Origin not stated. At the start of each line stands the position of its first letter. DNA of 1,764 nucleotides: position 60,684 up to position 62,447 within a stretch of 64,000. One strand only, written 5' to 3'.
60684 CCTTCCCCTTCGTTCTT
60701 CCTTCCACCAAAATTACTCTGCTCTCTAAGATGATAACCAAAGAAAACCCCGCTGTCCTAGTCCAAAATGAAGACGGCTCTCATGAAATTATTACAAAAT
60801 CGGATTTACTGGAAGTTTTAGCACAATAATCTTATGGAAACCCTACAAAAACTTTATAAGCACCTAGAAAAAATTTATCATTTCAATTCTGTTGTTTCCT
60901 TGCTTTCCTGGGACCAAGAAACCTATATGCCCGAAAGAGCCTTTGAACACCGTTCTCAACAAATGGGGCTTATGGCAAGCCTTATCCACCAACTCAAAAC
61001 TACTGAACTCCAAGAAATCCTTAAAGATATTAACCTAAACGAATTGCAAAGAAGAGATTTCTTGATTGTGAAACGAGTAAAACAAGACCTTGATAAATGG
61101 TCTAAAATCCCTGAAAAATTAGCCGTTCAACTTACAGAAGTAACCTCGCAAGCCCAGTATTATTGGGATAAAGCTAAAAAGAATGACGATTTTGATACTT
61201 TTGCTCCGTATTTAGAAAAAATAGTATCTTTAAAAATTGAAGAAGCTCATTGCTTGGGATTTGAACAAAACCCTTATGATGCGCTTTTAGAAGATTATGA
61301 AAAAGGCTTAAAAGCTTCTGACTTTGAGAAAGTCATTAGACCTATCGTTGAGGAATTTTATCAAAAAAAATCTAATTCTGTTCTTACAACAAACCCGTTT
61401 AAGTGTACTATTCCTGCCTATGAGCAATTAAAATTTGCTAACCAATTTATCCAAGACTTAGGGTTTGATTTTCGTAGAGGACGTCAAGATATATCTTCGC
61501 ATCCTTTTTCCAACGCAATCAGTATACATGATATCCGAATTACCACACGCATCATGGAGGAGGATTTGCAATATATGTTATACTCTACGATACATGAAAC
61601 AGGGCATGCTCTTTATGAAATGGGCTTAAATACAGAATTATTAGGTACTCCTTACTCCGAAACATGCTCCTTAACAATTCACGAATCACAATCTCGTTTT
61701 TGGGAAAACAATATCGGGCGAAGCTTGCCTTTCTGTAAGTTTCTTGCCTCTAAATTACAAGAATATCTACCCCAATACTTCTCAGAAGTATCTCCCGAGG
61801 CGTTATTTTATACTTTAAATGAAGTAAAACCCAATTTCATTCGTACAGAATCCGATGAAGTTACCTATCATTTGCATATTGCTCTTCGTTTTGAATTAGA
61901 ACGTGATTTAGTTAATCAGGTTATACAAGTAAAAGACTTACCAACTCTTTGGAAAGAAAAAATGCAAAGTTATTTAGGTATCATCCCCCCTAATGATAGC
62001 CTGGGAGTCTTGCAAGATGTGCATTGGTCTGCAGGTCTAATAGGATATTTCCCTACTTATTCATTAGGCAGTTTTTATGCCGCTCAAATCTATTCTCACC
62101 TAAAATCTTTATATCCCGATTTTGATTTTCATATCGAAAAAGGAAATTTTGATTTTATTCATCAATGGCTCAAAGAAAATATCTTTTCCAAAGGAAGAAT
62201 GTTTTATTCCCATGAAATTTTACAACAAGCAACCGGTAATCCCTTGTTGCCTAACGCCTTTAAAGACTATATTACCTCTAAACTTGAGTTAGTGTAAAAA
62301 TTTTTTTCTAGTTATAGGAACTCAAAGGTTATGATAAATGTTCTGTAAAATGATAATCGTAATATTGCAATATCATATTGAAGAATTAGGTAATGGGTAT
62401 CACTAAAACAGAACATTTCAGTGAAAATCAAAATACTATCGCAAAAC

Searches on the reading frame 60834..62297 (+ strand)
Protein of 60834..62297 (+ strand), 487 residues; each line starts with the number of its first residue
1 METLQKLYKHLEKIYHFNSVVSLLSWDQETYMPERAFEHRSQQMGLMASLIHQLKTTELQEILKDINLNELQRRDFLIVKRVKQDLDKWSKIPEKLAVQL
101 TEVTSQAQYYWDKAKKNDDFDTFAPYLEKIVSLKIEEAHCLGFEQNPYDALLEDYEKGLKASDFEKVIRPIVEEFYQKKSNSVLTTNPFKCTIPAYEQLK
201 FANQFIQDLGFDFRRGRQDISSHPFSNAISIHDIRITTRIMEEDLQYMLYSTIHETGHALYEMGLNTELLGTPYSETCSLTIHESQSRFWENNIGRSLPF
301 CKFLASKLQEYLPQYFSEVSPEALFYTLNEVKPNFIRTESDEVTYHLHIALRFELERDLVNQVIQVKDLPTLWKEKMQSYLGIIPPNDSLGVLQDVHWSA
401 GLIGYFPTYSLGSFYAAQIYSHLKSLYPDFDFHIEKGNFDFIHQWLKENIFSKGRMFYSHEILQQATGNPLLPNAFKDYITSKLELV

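Call 23: find_encoding_contigs(protein=window:60834-62297:+, flank=10000, max_places=4)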
Protein window:60834-62297:+ (487 aa): 4 contigs read that carry it; 2 places shown.
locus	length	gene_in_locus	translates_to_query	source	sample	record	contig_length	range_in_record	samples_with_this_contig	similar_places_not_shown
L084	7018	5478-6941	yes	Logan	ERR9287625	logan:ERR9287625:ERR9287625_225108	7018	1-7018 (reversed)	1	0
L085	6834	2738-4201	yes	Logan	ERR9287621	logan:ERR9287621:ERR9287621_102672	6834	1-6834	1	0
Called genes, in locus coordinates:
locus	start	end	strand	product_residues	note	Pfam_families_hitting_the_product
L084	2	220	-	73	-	?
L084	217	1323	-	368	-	PF13167:GTP-bdg_N, PF16360:GTP-bdg_M, PF03193:RsgA_GTPase (faint), PF00025:Arf (weak), PF00071:Ras (weak), PF01926:MMR_HSR1, PF02421:FeoB_N, PF04670:Gtr1_RagA (weak)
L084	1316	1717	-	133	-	PF02566:OsmC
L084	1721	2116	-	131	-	PF04379:DUF525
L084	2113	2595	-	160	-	PF01058:Oxidored_q6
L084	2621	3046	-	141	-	PF00507:Oxidored_q4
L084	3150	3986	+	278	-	PF15418:DUF4625, PF17957:Big_7 (weak), PF19077:Big_13 (faint), PF15418:DUF4625 (weak)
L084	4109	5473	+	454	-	PF00291:PALP, PF00571:CBS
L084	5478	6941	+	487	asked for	PF02074:Peptidase_M32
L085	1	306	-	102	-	?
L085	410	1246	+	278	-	PF15418:DUF4625, PF17957:Big_7 (weak), PF19077:Big_13 (faint), PF15418:DUF4625 (weak)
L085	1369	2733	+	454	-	PF00291:PALP, PF00571:CBS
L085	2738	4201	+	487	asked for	PF02074:Peptidase_M32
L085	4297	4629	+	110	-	PF01022:HTH_5, PF12840:HTH_20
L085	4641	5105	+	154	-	PF20001:DUF6428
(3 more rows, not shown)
